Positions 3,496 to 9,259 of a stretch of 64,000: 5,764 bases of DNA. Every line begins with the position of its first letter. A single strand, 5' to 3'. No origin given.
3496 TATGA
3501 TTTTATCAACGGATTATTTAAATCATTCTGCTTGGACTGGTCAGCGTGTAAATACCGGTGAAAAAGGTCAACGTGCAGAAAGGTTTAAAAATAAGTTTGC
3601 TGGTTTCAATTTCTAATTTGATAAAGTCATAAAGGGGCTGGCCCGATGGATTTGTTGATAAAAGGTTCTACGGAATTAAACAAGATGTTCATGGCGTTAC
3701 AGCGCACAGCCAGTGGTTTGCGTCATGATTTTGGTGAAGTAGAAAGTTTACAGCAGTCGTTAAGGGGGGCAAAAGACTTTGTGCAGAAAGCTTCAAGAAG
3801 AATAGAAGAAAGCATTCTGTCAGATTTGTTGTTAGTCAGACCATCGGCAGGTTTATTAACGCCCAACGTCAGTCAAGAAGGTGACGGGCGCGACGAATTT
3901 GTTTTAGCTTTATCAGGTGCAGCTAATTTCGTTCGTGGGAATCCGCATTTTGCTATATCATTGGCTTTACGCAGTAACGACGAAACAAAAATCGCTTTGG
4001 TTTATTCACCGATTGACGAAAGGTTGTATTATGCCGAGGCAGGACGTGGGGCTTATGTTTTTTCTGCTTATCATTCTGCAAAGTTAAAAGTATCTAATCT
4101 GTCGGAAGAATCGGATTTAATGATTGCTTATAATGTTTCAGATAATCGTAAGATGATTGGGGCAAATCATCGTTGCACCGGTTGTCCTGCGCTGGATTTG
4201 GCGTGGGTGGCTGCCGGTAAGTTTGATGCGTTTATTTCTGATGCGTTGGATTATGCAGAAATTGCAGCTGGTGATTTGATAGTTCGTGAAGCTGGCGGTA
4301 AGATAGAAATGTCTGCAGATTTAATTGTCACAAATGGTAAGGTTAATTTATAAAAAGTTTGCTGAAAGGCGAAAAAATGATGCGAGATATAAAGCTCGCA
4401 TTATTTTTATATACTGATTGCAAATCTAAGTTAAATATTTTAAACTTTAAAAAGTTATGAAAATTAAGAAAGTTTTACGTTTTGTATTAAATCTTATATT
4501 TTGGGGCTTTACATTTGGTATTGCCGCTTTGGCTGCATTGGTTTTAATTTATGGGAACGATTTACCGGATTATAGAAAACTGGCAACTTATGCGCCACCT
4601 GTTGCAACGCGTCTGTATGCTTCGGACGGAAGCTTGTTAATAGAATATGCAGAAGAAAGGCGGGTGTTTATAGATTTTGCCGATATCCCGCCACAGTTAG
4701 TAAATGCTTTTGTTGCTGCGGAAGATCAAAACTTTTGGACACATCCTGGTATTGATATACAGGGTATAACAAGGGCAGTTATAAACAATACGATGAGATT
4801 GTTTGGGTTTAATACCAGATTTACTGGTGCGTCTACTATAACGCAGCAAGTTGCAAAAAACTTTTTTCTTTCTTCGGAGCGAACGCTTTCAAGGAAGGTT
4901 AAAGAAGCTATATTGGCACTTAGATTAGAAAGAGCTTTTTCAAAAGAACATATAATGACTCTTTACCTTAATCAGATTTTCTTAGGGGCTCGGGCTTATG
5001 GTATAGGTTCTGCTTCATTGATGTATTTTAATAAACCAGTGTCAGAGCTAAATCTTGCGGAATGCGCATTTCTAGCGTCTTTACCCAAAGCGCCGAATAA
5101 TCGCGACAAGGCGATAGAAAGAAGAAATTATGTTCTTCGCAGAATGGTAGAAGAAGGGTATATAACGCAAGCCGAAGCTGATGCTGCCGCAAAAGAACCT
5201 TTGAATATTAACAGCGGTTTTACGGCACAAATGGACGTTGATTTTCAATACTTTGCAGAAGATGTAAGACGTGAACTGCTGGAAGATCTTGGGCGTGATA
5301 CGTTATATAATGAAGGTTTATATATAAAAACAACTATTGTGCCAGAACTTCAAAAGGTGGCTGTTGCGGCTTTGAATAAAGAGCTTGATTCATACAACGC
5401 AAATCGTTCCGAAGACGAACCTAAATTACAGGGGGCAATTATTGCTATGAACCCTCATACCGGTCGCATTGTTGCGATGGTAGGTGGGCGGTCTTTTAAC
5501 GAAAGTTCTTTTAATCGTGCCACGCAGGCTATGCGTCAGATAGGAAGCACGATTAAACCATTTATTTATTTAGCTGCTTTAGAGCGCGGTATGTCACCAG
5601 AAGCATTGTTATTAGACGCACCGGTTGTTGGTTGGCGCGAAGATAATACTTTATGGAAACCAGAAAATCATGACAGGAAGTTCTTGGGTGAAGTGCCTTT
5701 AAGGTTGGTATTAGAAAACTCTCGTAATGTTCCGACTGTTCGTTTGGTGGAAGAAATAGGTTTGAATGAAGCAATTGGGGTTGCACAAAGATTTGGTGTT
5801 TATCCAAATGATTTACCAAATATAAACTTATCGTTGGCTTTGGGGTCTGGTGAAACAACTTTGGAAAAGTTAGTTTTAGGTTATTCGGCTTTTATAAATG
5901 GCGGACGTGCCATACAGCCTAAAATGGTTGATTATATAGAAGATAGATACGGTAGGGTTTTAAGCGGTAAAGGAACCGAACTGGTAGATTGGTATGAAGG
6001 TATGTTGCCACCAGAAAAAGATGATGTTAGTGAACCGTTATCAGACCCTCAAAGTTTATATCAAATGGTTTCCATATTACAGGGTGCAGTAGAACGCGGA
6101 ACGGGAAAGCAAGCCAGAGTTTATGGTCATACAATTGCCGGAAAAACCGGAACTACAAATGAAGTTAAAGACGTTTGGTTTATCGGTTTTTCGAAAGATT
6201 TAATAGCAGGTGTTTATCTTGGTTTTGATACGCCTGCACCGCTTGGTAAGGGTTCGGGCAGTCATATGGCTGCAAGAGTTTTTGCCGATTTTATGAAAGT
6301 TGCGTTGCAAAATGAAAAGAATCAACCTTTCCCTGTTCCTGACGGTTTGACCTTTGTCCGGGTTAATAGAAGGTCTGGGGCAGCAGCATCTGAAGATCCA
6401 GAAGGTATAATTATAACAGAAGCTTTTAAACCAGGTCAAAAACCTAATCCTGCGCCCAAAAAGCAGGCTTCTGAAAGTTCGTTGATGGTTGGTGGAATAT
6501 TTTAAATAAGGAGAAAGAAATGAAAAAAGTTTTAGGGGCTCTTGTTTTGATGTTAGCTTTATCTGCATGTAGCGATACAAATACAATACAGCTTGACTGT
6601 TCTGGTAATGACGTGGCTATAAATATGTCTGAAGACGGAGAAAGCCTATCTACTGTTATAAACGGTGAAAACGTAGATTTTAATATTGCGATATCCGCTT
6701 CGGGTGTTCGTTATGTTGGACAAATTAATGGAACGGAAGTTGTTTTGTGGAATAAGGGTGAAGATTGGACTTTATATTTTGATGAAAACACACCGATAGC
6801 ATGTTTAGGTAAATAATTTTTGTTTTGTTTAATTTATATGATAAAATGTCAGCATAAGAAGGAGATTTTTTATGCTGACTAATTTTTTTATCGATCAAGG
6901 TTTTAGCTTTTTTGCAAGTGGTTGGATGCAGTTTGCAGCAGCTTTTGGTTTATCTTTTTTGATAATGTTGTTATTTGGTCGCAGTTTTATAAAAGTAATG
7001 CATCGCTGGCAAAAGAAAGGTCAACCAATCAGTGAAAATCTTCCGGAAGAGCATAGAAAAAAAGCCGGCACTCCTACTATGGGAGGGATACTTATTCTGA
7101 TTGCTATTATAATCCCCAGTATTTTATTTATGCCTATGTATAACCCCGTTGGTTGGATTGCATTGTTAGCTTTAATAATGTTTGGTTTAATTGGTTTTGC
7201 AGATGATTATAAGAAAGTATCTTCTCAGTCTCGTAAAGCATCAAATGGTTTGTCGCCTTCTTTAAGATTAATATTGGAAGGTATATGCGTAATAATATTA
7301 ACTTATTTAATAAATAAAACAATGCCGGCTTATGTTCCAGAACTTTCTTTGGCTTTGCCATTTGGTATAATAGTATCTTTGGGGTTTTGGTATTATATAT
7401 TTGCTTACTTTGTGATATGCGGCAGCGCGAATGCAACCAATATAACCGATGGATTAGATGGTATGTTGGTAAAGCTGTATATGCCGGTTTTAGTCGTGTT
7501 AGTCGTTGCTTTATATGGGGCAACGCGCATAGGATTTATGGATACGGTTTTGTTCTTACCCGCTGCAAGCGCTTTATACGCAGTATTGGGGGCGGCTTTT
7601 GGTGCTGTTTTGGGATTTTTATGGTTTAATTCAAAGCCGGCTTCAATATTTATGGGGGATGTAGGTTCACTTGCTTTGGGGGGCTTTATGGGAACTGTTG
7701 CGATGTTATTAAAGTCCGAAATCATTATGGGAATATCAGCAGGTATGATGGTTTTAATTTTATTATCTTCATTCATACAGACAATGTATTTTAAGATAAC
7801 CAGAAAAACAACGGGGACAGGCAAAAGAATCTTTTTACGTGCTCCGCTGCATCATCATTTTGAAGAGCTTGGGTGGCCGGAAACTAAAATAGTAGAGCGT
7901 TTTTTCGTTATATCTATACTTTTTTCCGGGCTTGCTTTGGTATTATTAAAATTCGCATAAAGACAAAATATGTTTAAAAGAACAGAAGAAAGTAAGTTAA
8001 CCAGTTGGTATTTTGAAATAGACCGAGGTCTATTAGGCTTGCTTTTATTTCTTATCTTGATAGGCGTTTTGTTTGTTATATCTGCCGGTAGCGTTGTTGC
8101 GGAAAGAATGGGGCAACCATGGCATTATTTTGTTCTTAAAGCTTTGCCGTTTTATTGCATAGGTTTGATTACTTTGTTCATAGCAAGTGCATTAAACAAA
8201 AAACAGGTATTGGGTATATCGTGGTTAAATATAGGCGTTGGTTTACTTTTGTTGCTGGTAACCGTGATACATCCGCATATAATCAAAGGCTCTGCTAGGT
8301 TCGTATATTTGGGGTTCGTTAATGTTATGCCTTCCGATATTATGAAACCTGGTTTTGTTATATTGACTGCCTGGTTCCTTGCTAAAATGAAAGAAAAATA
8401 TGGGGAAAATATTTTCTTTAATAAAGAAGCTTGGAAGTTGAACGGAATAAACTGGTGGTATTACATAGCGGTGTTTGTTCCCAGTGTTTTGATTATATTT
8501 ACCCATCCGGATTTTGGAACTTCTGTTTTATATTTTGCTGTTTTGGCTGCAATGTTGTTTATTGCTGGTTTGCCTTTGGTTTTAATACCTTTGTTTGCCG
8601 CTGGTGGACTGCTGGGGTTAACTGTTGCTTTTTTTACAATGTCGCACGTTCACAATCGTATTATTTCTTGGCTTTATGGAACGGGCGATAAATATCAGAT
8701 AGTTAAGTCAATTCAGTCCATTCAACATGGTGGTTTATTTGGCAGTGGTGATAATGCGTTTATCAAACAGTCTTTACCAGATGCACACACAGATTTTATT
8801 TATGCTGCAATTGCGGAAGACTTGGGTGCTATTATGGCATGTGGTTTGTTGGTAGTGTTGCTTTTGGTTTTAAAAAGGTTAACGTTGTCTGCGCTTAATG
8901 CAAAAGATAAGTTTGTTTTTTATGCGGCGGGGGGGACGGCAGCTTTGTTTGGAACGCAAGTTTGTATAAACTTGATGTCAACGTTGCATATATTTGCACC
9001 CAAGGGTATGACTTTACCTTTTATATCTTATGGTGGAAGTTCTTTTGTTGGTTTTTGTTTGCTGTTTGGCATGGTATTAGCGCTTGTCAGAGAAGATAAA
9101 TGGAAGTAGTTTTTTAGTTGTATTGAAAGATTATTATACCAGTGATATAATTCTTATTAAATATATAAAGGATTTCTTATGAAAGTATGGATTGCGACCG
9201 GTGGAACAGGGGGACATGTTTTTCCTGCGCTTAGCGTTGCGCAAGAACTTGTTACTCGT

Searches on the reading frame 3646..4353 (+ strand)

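Call 16: search_protein_families(library=pfam, proteins=[window:3646-4353:+], max_evalue=0.00001)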
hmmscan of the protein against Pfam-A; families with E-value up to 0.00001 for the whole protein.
window:3646-4353:+ (235 aa): 1 family
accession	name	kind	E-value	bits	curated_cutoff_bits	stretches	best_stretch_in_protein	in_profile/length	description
PF00459.30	Inositol_P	-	5.4e-27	95.4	27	1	16-220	10-235/271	Inositol monophosphatase family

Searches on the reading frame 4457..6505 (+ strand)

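Call 16: search_protein_families(library=pfam, proteins=[window:4457-6505:+], max_evalue=0.00001)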
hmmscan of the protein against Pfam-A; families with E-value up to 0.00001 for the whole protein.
window:4457-6505:+ (682 aa): 2 families
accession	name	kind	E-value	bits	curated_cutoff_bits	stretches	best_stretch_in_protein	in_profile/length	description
PF00912.28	Transgly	-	8e-59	198.5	27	1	61-230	5-177/178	Transglycosylase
PF00905.27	Transpeptidase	-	8.9e-31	107.6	22.1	1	326-614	1-299/299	Penicillin binding protein transpeptidase domain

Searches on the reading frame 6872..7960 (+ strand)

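Call 16: search_protein_families(library=pfam, proteins=[window:6872-7960:+], max_evalue=0.00001)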
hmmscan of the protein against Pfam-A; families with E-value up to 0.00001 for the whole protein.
window:6872-7960:+ (362 aa): 2 families
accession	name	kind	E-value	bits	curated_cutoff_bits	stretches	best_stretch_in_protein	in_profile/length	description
PF00953.26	Glycos_transf_4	-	1.7e-29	103.3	27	1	96-280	3-159/160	Glycosyl transferase family 4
PF10555.14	MraY_sig1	-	2.4e-06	27.2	20.1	1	64-76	1-13/13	Phospho-N-acetylmuramoyl-pentapeptide-transferase signature 1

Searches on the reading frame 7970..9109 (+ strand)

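Call 16: search_protein_families(library=pfam, proteins=[window:7970-9109:+], max_evalue=0.00001)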
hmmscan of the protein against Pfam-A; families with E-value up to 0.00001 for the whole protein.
window:7970-9109:+ (379 aa): 1 family
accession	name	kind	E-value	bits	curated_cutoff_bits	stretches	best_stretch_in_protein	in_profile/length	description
PF01098.24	FTSW_RODA_SPOVE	-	1.6e-57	195.5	26.4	1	24-376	7-354/356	Cell cycle protein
